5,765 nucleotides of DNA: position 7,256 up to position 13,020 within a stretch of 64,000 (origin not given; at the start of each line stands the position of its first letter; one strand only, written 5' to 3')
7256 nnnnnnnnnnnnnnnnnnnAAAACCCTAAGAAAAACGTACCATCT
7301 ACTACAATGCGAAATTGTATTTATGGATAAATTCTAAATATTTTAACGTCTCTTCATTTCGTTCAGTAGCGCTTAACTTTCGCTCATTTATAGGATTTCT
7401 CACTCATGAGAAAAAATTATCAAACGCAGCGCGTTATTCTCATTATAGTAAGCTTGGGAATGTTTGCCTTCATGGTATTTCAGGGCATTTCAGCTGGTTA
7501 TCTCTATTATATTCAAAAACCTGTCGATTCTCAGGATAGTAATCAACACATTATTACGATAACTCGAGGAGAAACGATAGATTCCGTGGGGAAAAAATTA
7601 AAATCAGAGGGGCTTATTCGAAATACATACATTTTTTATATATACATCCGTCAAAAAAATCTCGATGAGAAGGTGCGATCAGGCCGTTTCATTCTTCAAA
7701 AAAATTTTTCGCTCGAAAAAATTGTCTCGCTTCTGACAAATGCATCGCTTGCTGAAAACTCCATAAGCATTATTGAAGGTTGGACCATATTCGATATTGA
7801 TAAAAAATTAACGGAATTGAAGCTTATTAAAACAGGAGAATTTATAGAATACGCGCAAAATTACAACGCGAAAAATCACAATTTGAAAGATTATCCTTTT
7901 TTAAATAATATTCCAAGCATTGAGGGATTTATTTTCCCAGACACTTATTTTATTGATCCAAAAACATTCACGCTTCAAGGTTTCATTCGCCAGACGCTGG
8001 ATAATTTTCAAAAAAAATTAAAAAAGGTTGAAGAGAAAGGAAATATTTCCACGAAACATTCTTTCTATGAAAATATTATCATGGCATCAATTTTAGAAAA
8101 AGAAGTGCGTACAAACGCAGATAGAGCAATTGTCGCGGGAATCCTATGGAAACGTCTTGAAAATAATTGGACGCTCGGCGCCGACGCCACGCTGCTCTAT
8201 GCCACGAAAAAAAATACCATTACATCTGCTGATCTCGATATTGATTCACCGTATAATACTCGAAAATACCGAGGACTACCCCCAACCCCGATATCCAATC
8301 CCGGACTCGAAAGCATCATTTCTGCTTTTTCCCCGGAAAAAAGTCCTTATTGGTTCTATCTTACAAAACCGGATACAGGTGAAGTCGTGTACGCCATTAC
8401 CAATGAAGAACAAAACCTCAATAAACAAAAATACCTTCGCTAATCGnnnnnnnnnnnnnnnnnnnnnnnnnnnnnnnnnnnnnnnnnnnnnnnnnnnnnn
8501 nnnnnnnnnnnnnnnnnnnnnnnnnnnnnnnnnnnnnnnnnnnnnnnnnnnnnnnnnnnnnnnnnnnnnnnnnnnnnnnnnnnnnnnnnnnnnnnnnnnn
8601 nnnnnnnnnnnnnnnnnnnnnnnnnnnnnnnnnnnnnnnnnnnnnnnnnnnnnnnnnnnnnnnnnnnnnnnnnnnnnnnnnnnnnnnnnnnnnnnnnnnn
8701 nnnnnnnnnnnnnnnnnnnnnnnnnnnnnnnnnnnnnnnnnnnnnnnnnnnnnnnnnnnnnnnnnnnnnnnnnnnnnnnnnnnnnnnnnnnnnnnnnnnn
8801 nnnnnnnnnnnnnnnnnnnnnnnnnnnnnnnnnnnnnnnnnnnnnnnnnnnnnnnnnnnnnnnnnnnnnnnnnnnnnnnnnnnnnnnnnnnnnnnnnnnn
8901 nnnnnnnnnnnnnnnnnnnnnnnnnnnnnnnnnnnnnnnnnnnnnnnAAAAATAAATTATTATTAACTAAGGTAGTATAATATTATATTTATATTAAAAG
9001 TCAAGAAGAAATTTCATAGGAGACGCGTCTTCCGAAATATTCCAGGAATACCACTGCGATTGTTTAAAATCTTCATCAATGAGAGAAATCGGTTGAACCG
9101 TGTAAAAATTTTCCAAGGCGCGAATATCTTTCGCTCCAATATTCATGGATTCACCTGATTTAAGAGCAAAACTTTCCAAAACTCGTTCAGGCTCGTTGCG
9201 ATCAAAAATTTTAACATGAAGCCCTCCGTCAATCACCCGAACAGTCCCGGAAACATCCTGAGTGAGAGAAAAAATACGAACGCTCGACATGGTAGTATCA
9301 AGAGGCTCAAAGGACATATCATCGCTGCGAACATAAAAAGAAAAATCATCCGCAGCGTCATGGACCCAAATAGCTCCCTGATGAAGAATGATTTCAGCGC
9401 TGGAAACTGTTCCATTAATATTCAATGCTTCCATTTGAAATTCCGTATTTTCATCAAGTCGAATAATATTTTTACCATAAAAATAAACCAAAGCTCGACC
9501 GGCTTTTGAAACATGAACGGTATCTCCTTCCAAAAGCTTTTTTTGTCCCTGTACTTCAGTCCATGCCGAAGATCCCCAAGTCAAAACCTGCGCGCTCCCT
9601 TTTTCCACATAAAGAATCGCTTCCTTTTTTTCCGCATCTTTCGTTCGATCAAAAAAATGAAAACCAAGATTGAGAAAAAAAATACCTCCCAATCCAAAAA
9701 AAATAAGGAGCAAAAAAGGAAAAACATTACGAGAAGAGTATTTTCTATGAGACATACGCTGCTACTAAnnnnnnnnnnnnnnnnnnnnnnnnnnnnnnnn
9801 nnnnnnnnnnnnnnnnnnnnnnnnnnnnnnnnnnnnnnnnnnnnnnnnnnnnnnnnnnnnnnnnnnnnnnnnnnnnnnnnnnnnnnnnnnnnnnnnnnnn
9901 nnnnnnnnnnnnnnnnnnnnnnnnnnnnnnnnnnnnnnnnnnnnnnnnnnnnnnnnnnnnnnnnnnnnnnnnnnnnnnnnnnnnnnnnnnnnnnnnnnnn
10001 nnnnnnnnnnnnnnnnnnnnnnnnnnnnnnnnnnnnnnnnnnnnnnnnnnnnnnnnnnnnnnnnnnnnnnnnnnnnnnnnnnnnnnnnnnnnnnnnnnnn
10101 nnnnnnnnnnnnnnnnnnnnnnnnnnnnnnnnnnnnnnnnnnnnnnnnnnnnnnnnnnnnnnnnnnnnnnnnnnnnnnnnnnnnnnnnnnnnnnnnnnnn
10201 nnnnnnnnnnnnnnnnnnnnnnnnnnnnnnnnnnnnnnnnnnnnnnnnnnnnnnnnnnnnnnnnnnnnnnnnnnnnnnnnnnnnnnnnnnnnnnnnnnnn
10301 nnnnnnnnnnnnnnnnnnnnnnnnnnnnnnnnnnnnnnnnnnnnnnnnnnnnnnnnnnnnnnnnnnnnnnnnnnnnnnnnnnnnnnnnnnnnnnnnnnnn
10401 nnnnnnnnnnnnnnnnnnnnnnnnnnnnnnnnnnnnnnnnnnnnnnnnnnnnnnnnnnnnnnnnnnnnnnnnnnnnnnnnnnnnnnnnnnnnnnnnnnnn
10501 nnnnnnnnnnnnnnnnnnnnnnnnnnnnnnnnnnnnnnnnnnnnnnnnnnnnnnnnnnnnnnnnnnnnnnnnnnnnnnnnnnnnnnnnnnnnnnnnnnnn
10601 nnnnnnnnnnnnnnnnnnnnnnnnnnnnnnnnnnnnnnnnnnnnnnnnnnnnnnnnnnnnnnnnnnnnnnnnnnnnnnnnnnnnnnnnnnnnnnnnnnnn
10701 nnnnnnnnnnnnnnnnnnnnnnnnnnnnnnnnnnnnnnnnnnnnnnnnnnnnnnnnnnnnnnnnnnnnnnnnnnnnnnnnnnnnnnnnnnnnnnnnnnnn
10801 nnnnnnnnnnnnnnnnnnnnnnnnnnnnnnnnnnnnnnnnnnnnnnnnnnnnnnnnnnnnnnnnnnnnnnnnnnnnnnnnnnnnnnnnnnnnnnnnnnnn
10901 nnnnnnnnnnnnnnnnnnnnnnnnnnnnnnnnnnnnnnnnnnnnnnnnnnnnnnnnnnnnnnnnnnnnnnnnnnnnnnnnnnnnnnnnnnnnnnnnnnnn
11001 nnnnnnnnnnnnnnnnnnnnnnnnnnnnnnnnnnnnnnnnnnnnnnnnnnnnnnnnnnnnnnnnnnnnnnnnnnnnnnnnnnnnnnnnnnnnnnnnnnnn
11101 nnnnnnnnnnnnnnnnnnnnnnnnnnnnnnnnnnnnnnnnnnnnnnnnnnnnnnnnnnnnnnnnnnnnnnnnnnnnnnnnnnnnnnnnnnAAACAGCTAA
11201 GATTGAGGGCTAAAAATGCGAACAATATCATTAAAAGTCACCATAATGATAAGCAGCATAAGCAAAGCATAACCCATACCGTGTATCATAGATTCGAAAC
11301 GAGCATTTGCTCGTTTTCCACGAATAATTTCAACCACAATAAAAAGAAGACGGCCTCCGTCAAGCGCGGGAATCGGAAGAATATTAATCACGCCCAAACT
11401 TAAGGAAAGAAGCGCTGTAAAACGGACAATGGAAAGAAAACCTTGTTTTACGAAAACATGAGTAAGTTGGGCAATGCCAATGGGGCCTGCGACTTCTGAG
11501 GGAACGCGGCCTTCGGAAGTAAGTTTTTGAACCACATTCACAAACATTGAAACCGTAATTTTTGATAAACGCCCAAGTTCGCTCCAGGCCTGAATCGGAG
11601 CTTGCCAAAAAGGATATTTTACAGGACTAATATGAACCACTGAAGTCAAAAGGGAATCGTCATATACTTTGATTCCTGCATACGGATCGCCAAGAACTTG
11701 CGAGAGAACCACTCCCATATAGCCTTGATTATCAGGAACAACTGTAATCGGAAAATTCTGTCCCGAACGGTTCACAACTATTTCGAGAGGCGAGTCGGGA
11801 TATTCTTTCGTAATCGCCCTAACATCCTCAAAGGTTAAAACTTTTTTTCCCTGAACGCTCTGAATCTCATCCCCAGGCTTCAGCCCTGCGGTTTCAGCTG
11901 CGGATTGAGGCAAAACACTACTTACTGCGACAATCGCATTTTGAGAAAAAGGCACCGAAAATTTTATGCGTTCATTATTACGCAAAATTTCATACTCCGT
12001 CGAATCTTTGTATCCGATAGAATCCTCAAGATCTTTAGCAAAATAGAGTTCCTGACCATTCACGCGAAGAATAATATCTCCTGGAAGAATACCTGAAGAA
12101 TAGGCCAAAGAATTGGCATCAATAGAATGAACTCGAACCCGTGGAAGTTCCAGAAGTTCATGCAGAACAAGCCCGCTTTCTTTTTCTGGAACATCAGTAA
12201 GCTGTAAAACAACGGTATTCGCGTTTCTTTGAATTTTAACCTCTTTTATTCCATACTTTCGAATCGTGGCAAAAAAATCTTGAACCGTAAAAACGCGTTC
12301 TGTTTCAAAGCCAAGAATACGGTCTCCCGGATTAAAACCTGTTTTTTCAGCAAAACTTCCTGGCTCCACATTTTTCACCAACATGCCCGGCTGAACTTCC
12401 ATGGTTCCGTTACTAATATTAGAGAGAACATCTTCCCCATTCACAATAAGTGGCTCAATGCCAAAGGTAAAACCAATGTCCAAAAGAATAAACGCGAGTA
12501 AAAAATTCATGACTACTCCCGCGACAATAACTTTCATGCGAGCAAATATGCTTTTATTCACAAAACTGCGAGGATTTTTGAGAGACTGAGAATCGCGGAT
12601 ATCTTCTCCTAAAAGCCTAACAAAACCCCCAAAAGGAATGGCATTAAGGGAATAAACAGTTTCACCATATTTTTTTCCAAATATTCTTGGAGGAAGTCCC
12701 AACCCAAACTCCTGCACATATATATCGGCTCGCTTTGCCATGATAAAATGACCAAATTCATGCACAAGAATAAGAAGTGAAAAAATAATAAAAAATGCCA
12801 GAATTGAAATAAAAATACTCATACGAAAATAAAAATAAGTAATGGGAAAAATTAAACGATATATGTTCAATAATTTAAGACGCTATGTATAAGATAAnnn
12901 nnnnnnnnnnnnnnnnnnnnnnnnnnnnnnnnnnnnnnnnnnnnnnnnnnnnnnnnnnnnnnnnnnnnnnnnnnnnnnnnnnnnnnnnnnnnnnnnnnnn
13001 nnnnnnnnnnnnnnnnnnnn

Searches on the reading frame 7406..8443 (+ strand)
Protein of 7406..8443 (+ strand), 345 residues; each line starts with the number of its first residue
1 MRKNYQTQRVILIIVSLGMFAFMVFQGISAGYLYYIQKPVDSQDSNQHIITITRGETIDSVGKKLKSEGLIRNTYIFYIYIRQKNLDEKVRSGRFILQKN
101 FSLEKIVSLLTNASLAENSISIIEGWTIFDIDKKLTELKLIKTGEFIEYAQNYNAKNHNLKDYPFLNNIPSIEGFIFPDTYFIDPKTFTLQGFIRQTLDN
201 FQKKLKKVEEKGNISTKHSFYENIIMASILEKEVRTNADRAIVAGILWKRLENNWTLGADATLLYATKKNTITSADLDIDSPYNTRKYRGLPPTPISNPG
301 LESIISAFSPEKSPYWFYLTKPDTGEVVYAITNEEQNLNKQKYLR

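Call 43: search_protein_families(library=pfam, proteins=[window:7406-8443:+], max_evalue=0.00001)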
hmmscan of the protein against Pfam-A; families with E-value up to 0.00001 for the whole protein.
window:7406-8443:+ (345 aa): 1 family
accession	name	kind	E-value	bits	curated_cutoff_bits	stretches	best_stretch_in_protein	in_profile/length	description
PF02618.21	YceG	-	2.4e-68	231.1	32.4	1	50-342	1-275/275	YceG-like family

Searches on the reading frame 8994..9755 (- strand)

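Call 43: search_protein_families(library=pfam, proteins=[window:8994-9755:-], max_evalue=0.00001)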
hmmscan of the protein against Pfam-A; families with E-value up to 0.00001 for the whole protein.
window:8994-9755:- (253 aa): 1 family
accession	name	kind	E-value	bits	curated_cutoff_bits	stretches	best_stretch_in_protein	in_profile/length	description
PF04773.18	FecR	-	3.1e-06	28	24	0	78-177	1-94/97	FecR protein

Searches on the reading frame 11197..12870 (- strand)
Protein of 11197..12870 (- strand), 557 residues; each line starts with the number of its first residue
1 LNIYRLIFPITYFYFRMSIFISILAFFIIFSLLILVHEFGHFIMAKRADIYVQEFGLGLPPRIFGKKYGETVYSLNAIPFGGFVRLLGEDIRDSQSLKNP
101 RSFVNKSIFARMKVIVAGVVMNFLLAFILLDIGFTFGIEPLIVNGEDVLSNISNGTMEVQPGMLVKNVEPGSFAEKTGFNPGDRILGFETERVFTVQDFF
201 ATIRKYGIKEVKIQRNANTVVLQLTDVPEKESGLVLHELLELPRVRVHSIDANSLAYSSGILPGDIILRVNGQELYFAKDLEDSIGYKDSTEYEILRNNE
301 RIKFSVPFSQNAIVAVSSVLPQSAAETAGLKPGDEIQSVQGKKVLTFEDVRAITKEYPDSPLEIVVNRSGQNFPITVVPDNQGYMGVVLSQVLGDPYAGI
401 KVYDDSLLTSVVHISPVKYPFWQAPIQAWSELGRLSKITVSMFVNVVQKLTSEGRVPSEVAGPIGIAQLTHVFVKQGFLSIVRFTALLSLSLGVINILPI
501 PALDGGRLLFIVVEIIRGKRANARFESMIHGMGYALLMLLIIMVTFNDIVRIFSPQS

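Call 43: search_protein_families(library=pfam, proteins=[window:11197-12870:-], max_evalue=0.00001)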
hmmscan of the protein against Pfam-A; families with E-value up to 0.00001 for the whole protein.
window:11197-12870:- (557 aa): 4 families
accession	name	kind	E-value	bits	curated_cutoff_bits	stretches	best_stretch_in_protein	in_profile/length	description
PF02163.28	Peptidase_M50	-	2.1e-54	184.7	27.2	1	25-540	1-221/221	Peptidase family M50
PF17820.7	PDZ_6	-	4e-24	84.6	27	1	316-368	2-54/54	PDZ domain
PF00595.29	PDZ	-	8.5e-20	71.4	23.2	1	313-353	26-66/81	PDZ domain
PF13180.12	PDZ_2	-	1.6e-18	67.2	27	0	312-373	12-74/80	PDZ domain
